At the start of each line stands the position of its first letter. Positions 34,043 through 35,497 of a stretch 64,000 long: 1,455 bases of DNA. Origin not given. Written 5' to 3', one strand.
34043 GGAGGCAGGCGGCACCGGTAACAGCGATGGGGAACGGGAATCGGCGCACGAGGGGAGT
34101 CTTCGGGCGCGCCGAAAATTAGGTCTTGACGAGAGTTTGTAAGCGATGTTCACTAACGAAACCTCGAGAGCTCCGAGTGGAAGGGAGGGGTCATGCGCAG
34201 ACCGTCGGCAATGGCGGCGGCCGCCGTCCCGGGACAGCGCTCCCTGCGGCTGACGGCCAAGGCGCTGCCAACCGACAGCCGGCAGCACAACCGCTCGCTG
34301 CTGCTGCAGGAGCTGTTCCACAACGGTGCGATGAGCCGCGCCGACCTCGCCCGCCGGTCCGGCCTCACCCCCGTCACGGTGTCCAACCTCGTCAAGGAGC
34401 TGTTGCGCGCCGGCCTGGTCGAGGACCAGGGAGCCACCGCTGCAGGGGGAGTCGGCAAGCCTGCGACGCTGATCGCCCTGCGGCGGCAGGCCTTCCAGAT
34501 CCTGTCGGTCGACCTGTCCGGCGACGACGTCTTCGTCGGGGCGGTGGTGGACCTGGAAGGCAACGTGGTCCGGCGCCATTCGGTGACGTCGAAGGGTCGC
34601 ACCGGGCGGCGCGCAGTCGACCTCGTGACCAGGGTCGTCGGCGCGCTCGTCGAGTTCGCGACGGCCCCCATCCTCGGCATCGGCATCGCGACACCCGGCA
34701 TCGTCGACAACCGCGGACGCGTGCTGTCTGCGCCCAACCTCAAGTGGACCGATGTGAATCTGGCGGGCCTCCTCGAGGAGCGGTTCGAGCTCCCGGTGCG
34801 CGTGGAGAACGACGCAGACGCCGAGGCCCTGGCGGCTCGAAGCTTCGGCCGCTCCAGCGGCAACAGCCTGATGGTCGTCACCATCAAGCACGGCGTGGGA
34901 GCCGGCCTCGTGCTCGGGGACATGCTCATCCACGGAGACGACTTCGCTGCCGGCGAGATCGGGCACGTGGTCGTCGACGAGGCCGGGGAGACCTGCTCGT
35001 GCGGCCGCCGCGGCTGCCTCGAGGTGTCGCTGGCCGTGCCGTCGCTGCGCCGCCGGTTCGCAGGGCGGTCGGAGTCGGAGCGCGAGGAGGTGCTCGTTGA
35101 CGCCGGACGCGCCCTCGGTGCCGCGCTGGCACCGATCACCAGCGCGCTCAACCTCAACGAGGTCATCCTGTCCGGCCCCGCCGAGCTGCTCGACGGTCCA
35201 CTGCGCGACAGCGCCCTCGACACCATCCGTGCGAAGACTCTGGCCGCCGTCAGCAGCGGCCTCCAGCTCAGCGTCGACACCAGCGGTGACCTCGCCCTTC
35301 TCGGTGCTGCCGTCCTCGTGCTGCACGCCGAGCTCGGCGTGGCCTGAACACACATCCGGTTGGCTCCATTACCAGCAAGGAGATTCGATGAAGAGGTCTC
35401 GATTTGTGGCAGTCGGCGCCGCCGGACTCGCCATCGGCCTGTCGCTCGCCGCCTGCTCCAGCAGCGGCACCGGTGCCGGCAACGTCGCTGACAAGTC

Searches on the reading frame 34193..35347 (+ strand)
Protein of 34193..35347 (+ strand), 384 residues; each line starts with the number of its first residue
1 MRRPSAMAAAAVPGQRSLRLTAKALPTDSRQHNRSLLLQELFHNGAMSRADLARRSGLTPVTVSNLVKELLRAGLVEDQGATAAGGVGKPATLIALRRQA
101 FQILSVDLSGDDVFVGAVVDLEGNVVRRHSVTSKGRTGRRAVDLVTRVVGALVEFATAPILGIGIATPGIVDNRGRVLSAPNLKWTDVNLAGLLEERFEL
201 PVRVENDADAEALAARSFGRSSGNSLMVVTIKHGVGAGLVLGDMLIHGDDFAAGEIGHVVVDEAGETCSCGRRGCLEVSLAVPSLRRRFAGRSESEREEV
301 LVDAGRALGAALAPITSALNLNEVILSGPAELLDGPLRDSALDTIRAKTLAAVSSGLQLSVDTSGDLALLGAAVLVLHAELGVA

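Call 7: search_protein_families(library=pfam, proteins=[window:34193-35347:+])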
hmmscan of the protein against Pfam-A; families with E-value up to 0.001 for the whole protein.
window:34193-35347:+ (384 aa): 6 families
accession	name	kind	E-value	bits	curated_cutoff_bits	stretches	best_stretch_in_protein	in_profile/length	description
PF00480.26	ROK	-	2.5e-40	139.3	22.9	1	105-376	3-291/294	ROK family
PF13412.12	HTH_24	-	1.1e-06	28.5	21.9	1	37-77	8-48/48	Winged helix-turn-helix DNA-binding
PF01047.28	MarR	-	2.6e-06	27.7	24.6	1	36-77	7-48/59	MarR family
PF12802.13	MarR_2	-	2.7e-06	27.9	27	1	38-77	11-51/61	MarR family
PF13545.12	HTH_Crp_2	-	1.2e-05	25.6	27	1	46-80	22-56/70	Crp-like helix-turn-helix domain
PF09339.16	HTH_IclR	-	0.00019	21.6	22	1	43-78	15-50/52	IclR helix-turn-helix domain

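Call 8: search_protein_families(library=ncbifam, proteins=[window:34193-35347:+])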
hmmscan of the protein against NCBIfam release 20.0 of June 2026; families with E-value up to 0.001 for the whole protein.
window:34193-35347:+ (384 aa): 13 families
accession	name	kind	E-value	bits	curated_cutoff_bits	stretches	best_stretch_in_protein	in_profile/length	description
NF049930.1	TransRegMlc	equivalog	1e-41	143.6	530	1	41-292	25-280/405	sugar metabolism global transcriptional regulator Mlc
NF047937.1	TransRegNagC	equivalog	1.7e-38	132.9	650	1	41-285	20-267/399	DNA-binding transcriptional regulator NagC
TIGR00744.1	ROK_glcA_fam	subfamily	1.1e-30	107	260.35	1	105-279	2-180/318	ROK family glucokinase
NF003461.0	PRK05082.1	subfamily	1.2e-22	80.7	283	1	103-277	3-175/291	N-acetylmannosamine kinase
NF007251.0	PRK09698.1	equivalog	4.4e-20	72.1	253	1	103-292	8-200/304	allose kinase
NF047821.1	NactlManKinNanK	equivalog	1.9e-19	70.3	450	1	102-278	2-176/288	N-acetylmannosamine kinase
NF042998.1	bglucokin_BglK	equivalog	5.7e-16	58.6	550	1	103-300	3-195/291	beta-glucoside kinase BglK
NF045551.1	GK_Pyrobac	equivalog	2.6e-14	53.2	500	1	116-301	14-192/294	ATP-dependent glucokinase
NF045942.1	PolPhglucPhase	equivalog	4.8e-12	46.1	250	1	105-264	4-159/242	polyphosphate--glucose phosphotransferase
NF007108.0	PRK09557.1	equivalog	1.9e-11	43.8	443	1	105-288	5-197/303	fructokinase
NF045550.1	FrctkaseScrK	equivalog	2.2e-11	43.8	400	1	110-319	11-224/293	fructokinase ScrK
NF009835.0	PRK13310.1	equivalog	2.3e-10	40.3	380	1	141-280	39-189/303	N-acetylglucosamine kinase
NF009836.0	PRK13311.1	equivalog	0.00037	19.8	551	1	163-279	60-188/256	N-acetyl-D-glucosamine kinase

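Call 9: find_homologous_proteins(query=window:34193-35347:+, max_evalue=1e-30)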
Query window:34193-35347:+ (384 aa): 2027 proteins with E <= 1e-30 among 8000 candidates; the best 120 are listed.
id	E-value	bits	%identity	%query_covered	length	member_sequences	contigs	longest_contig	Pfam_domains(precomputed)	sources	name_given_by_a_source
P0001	6.7e-235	797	100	100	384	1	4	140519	PF01047.29,PF00480.27,PF13412.13,PF12802.14,PF13545.13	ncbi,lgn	ncbi:MAG: ROK family transcriptional regulator [Actinomycetales bacterium]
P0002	2.0e-150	519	69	97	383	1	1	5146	PF00480.27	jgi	jgi:predicted NBD/HSP70 family sugar kinase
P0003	1.4e-123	431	58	97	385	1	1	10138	PF00480.27,PF13545.13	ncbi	-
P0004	3.3e-123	430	59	97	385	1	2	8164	PF00480.27,PF13412.13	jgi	jgi:predicted NBD/HSP70 family sugar kinase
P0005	3.8e-123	429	58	97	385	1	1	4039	PF00480.27,PF13545.13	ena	-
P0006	5.0e-123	429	59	97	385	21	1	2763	PF00480.27,PF13412.13,PF13545.13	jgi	jgi:predicted NBD/HSP70 family sugar kinase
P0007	6.3e-123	429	59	97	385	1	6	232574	PF00480.27,PF13545.13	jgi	jgi:predicted NBD/HSP70 family sugar kinase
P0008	1.0e-121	425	57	99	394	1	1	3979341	PF00480.27,PF13412.13,PF13545.13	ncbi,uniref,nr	ncbi:ROK family transcriptional regulator [Leifsonia poae]|uniref:ROK family transcriptional regulat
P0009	1.7e-121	424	59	97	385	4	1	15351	PF00480.27,PF13412.13,PF13545.13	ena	-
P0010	3.2e-121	423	58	97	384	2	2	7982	PF00480.27,PF13412.13,PF13545.13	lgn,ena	-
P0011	6.5e-120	419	58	96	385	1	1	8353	PF00480.27,PF13545.13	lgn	-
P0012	7.1e-120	419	56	97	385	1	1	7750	PF00480.27,PF13545.13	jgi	jgi:predicted NBD/HSP70 family sugar kinase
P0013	1.6e-119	417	57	97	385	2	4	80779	PF00480.27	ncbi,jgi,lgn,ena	jgi:predicted NBD/HSP70 family sugar kinase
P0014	2.9e-119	417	56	97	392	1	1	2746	PF00480.27,PF13412.13,PF13545.13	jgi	jgi:predicted NBD/HSP70 family sugar kinase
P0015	3.5e-119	416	57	97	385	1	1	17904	PF00480.27,PF13545.13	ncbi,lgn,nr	ncbi:MAG TPA: ROK family transcriptional regulator [Galbitalea sp.]|nr:ROK family transcriptional re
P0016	6.1e-119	416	57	97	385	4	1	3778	PF00480.27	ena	-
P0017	5.9e-118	412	56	100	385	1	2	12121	PF00480.27,PF13412.13,PF13545.13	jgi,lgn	jgi:predicted NBD/HSP70 family sugar kinase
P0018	7.2e-118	412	55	96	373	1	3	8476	PF00480.27,PF12802.14,PF13545.13,PF00325.27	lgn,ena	-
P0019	2.1e-117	410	57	96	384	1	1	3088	PF00480.27,PF00325.27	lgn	-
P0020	5.0e-117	409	57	96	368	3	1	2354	PF00480.27,PF13545.13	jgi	jgi:predicted NBD/HSP70 family sugar kinase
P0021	9.0e-117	408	56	97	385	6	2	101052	PF00480.27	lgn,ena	-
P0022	1.4e-116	408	56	96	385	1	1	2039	PF00480.27,PF13545.13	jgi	jgi:predicted NBD/HSP70 family sugar kinase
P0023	3.7e-116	406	53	100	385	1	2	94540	PF00480.27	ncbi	ncbi:MAG TPA: ROK family transcriptional regulator [Gryllotalpicola sp.]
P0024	1.0e-115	405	57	96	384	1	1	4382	PF00480.27,PF13412.13,PF13545.13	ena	-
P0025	1.2e-115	405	54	97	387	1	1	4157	PF00480.27,PF13545.13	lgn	-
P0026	1.6e-115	404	56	100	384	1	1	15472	PF00480.27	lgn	-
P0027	2.6e-115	404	56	96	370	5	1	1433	PF00480.27,PF13412.13,PF13545.13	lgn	-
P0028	1.4e-114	401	55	100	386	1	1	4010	PF00480.27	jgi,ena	-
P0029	1.5e-114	401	55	97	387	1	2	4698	PF00480.27,PF13545.13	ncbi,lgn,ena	-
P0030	1.6e-114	401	56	96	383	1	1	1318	PF00480.27,PF13545.13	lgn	-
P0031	1.8e-114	401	55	96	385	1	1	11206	PF00480.27,PF13545.13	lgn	-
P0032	3.5e-114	400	54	96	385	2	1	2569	PF00480.27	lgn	-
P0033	1.2e-113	398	54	97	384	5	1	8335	PF00480.27,PF12802.14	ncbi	ncbi:MAG TPA: ROK family transcriptional regulator [Microbacteriaceae bacterium]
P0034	2.0e-113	397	54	100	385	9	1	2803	PF00480.27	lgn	-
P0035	1.5e-112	395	54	96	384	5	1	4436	PF00480.27,PF12802.14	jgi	jgi:predicted NBD/HSP70 family sugar kinase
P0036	2.2e-112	394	55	97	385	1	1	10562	PF00480.27,PF13545.13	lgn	-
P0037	2.7e-112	394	54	97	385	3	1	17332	PF00480.27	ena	-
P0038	6.3e-112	392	55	96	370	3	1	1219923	PF00480.27,PF13412.13,PF13545.13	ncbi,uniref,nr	ncbi:ROK family transcriptional regulator [Humibacter sp. RRB41]|uniref:ROK family transcriptional r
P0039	1.0e-110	388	54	96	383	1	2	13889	PF00480.27,PF13545.13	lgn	-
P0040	1.8e-110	388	55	96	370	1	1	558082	PF00480.27,PF13412.13,PF13545.13,PF00325.27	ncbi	ncbi:ROK family transcriptional regulator [Humibacter antri]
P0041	2.5e-110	387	55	96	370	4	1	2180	PF00480.27,PF13412.13,PF13545.13,PF00325.27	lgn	-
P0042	1.1e-109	385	55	96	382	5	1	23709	PF00480.27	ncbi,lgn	ncbi:MAG: ROK family transcriptional regulator [Angustibacter sp.]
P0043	3.3e-109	384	53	96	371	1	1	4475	PF00480.27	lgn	-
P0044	4.0e-109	383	55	96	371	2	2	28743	PF00480.27,PF12802.14,PF00325.27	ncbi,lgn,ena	-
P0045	1.5e-108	381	55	96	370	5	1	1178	PF00480.27,PF13545.13,PF00325.27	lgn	-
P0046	6.4e-108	379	53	96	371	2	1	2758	PF00480.27,PF13412.13,PF13545.13,PF00325.27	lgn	-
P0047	9.7e-108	379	52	97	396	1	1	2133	PF00480.27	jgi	jgi:predicted NBD/HSP70 family sugar kinase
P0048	1.2e-107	378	52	96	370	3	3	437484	PF00480.27,PF13545.13,PF00325.27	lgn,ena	-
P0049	1.7e-107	378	54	96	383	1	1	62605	PF00480.27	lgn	-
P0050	2.1e-107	378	54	96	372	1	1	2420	PF00480.27,PF13545.13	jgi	jgi:predicted NBD/HSP70 family sugar kinase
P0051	2.1e-107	378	54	96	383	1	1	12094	PF00480.27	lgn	-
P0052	2.1e-107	378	53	96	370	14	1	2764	PF00480.27,PF13412.13,PF13545.13,PF00325.27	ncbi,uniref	ncbi:ROK family transcriptional regulator [Humibacter sp.]|uniref:ROK family transcriptional regulat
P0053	3.1e-107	377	55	97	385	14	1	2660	PF00480.27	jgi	jgi:predicted NBD/HSP70 family sugar kinase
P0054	1.1e-106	375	53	99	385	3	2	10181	PF01047.29,PF00480.27,PF13412.13,PF12802.14,PF13545.13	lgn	-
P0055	1.4e-106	375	53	97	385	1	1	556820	PF00480.27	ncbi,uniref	ncbi:ROK family transcriptional regulator [Gryllotalpicola koreensis]|uniref:ROK family transcriptio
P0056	4.2e-106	373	51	97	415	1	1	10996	PF00480.27,PF00325.27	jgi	jgi:predicted NBD/HSP70 family sugar kinase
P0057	5.0e-106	373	53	96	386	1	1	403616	PF00480.27,PF12802.14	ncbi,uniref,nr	ncbi:ROK family transcriptional regulator [Cellulomonas edaphi]|uniref:ROK family transcriptional re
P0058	1.4e-105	372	52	96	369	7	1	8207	PF00480.27,PF13545.13,PF00325.27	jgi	jgi:predicted NBD/HSP70 family sugar kinase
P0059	2.1e-105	371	57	88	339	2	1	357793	PF00480.27,PF13545.13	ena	-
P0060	2.2e-105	371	54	96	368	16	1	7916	PF00480.27,PF13545.13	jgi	jgi:predicted NBD/HSP70 family sugar kinase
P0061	2.4e-105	371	53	96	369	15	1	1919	PF00480.27,PF12802.14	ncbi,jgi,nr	ncbi:MAG TPA: ROK family transcriptional regulator [Cellulomonas sp.]|nr:ROK family transcriptional 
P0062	2.4e-105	371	54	97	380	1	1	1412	PF00480.27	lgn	-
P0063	4.6e-105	370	54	91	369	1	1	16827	PF00480.27,PF13545.13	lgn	-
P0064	4.8e-105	370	55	91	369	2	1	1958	PF00480.27,PF13545.13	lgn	-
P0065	5.5e-105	370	52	98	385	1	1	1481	PF01047.29,PF00480.27,PF13412.13,PF12802.14,PF13545.13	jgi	jgi:predicted NBD/HSP70 family sugar kinase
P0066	5.5e-105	370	54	94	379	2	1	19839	PF00480.27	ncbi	ncbi:MAG: ROK family protein [Angustibacter sp.]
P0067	6.9e-105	369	52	95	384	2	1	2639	PF00480.27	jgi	jgi:predicted NBD/HSP70 family sugar kinase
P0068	2.0e-104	368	55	96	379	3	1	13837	PF00480.27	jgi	jgi:predicted NBD/HSP70 family sugar kinase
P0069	3.0e-104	367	53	91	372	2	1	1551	PF00480.27,PF12802.14,PF13545.13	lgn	-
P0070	3.6e-104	367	54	89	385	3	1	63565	PF00480.27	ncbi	-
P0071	4.1e-104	367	53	96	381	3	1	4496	PF00480.27,PF13545.13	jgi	jgi:predicted NBD/HSP70 family sugar kinase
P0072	4.2e-104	367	56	92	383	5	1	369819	PF00480.27,PF13412.13,PF09339.17,PF12802.14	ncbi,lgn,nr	ncbi:putative NBD/HSP70 family sugar kinase [Frigoribacterium sp. PhB24]|nr:putative NBD/HSP70 famil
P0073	4.4e-104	367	54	92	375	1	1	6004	PF00480.27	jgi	-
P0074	5.3e-104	366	53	96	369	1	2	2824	PF00480.27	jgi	jgi:predicted NBD/HSP70 family sugar kinase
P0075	1.1e-103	365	56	92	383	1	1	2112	PF00480.27,PF13412.13,PF09339.17,PF12802.14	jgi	-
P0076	1.2e-103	365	53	96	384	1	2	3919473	PF00480.27,PF12802.14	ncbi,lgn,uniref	ncbi:ROK family protein [Xylanimonas sp. McL0601]|uniref:ROK family transcriptional regulator n=1 Ta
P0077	1.2e-103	365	55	96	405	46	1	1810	PF01047.29,PF00480.27,PF13412.13,PF12802.14,PF13545.13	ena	-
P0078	1.2e-103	365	54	96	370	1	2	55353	PF00480.27,PF13545.13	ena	-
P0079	1.5e-103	365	53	96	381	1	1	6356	PF00480.27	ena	-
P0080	1.7e-103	365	51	96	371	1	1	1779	PF00480.27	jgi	jgi:predicted NBD/HSP70 family sugar kinase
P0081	2.3e-103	364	53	92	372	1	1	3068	PF00480.27,PF13545.13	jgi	jgi:predicted NBD/HSP70 family sugar kinase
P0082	2.7e-103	364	53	92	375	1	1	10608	PF00480.27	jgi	jgi:predicted NBD/HSP70 family sugar kinase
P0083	5.7e-103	363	55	92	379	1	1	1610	PF00480.27,PF13412.13,PF09339.17,PF12802.14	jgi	jgi:predicted NBD/HSP70 family sugar kinase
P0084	7.3e-103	363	52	98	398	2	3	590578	PF00480.27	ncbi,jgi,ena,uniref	ncbi:ROK family transcriptional regulator [Gryllotalpicola kribbensis]|jgi:predicted NBD/HSP70 famil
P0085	9.2e-103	362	53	93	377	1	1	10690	PF00480.27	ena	-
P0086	1.0e-102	362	52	96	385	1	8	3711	PF00480.27,PF12802.14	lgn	-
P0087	1.2e-102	362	52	90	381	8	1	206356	PF00480.27,PF12802.14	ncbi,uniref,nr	ncbi:ROK family transcriptional regulator [Puerhibacterium puerhi]|uniref:ROK family transcriptional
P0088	1.2e-102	362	52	98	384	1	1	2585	PF00480.27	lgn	-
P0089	1.3e-102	362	51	90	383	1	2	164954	PF00480.27,PF12802.14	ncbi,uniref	ncbi:ROK family protein [Isoptericola sp. NPDC056618]|uniref:ROK family transcriptional regulator n=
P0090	1.9e-102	361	52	99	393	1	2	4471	PF00480.27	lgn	-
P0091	2.2e-102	361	52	96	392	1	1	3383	PF00480.27,PF12802.14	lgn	-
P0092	2.9e-102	361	52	96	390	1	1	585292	PF01047.29,PF00480.27,PF13412.13,PF12802.14,PF13545.13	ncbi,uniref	ncbi:ROK family transcriptional regulator [Frondihabitans cladoniiphilus]|uniref:ROK family transcri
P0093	3.2e-102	361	52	92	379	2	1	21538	PF00480.27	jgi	jgi:predicted NBD/HSP70 family sugar kinase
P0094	3.3e-102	360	53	91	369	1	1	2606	PF00480.27,PF13545.13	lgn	-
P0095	4.8e-102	360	53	98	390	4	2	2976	PF01047.29,PF00480.27,PF13412.13,PF12802.14,PF13545.13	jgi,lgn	jgi:predicted NBD/HSP70 family sugar kinase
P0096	5.0e-102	360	52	96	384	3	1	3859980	PF00480.27,PF12802.14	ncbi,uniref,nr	ncbi:ROK family transcriptional regulator [Xylanimonas protaetiae]|uniref:ROK family transcriptional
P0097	5.8e-102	360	53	96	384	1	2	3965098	PF00480.27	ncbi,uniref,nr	ncbi:ROK family transcriptional regulator [Xylanimonas ulmi]|uniref:Putative NBD/HSP70 family sugar 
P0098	5.8e-102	360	52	92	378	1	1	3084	PF00480.27,PF12802.14,PF13545.13,PF00325.27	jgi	-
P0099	6.4e-102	360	53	92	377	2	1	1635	PF00480.27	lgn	-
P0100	7.1e-102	359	53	96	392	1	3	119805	PF00480.27,PF12802.14,PF13545.13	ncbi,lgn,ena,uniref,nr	ncbi:ROK family transcriptional regulator [Cellulomonas sp.]|uniref:ROK family transcriptional regul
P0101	7.7e-102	359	54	92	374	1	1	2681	PF00480.27,PF13545.13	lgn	-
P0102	7.9e-102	359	52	94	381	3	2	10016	PF00480.27,PF13545.13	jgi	jgi:predicted NBD/HSP70 family sugar kinase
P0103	8.8e-102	359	52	100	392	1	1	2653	PF00480.27,PF12802.14,PF13545.13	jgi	-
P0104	9.9e-102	359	50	96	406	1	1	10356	PF00480.27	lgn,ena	-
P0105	1.0e-101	359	52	96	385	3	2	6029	PF01047.29,PF00480.27,PF13412.13,PF12802.14,PF13545.13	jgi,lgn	jgi:predicted NBD/HSP70 family sugar kinase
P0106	1.1e-101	359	52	96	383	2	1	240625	PF00480.27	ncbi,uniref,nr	ncbi:ROK family protein [Cellulomonas composti]|uniref:ROK family protein n=2 Tax=Cellulomonas compo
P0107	1.1e-101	359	51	96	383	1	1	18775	PF00480.27,PF12802.14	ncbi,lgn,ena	-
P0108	1.3e-101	359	51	90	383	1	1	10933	PF00480.27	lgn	-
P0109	1.4e-101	358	54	96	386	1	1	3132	PF00480.27,PF13545.13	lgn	-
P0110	1.8e-101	358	51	90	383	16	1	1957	PF00480.27,PF12802.14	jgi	-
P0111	2.0e-101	358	51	96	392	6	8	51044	PF00480.27,PF12802.14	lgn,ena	-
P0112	2.3e-101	358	51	96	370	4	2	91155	PF00480.27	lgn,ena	-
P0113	2.6e-101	358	54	96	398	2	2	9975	PF00480.27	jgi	jgi:predicted NBD/HSP70 family sugar kinase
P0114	2.6e-101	358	52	96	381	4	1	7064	PF00480.27,PF13545.13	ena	-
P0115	2.6e-101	358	51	90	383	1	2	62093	PF00480.27,PF12802.14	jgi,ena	-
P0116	2.7e-101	358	53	97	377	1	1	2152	PF00480.27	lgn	-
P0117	3.0e-101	357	52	91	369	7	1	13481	PF00480.27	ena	-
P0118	3.4e-101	357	55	92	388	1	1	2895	PF00480.27,PF13412.13,PF09339.17,PF12802.14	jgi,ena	-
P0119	3.4e-101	357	53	97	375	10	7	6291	PF00480.27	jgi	jgi:predicted NBD/HSP70 family sugar kinase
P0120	3.5e-101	357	52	91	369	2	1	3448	PF00480.27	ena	-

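Call 11: find_related_loci(query=A1, collection=genome_contigs, flank=6000)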
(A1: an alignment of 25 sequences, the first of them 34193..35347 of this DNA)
Query A1 (384 aa) in genome_contigs; peptide patterns used: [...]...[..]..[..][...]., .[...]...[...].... (x = any residue, [..] = any of these).
600 stretches matched a pattern (row limit reached: there are more); 587 encode a relative of the query (tblastn E <= 1e-3); the best 80 are kept; 80 distinct loci.
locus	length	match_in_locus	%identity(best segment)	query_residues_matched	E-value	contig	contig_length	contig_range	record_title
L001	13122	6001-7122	60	12-384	6e-132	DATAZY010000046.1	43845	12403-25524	MAG TPA_asm: Galbitalea sp. isolate SMAG_U5717 k141_3166960, whole genome shotgun sequence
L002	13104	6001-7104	52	18-384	5e-113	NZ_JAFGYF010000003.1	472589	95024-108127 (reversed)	Cellulosimicrobium cellulans strain MP1 contig3, whole genome shotgun sequence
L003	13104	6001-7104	52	18-384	2e-110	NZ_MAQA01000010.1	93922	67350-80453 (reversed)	Oerskovia enterophila strain DSM 43852 OERS_contig000010, whole genome shotgun sequence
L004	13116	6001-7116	53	14-384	4e-110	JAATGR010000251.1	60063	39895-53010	MAG: Actinomycetales bacterium isolate bin_38 k141_938510, whole genome shotgun sequence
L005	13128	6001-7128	52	16-384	9e-110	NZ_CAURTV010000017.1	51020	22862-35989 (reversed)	MAG: uncultured Cellulomonas sp. isolate ERR9969200_bin.6_MetaWRAP_v1.3_MAG ERZ21615979.128, whole genome shotgun sequen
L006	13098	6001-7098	52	18-384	5e-108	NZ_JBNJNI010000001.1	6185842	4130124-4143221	Promicromonospora sp. CA-289599 MDNA_WGS_336_1, whole genome shotgun sequence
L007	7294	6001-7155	51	5-383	3e-107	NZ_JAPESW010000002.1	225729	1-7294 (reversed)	Cellulomonas fimi strain HM71 AODE_2_leAgth_225729_cov_35.318322, whole genome shotgun sequence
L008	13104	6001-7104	51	18-384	5e-107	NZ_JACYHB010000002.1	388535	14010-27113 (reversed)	Cellulosimicrobium arenosum strain KCTC 49039 Scaffold2, whole genome shotgun sequence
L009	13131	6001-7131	51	18-384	5e-107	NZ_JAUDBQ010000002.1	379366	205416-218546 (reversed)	Cellulomonas cellasea strain ET82 ET82_scaffold_2, whole genome shotgun sequence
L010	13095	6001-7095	55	30-383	1e-104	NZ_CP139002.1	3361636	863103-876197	Frigoribacterium sp. R86507 chromosome, complete genome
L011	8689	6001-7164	50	10-383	1e-104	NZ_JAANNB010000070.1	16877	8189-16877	Cellulomonas sp. IC4_254 NODE_70_length_16877_cov_36.512537, whole genome shotgun sequence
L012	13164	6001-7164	51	10-383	4e-104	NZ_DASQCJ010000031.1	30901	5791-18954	MAG: Cellulomonas sp. isolate SMAG_U11696 k141_2253862, whole genome shotgun sequence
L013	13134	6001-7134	49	16-383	7e-104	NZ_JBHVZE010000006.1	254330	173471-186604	Cellulomonas sp. NPDC058312 NPDC058312_T37_C6.ctg-0006, whole genome shotgun sequence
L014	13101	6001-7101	53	18-384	1e-103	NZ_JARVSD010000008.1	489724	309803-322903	Promicromonospora sp. MEB111 NODE_1_length_489724_cov_27.778021, whole genome shotgun sequence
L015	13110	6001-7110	50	13-384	1e-102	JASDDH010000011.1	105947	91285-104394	Planococcus sp. APC 4015 S8_500.fa_NODE_10, whole genome shotgun sequence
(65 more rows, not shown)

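Call 39: find_encoding_contigs(protein=P0002, flank=4000, max_places=3)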
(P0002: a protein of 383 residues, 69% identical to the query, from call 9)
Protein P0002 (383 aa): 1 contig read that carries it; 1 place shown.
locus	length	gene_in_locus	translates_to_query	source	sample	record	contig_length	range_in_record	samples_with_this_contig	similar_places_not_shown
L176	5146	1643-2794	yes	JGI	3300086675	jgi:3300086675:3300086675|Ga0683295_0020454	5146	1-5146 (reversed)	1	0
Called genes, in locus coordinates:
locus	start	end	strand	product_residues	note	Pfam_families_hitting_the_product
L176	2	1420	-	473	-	?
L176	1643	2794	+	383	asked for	PF00480:ROK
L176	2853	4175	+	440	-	PF01547:SBP_bac_1, PF13416:SBP_bac_8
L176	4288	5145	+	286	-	?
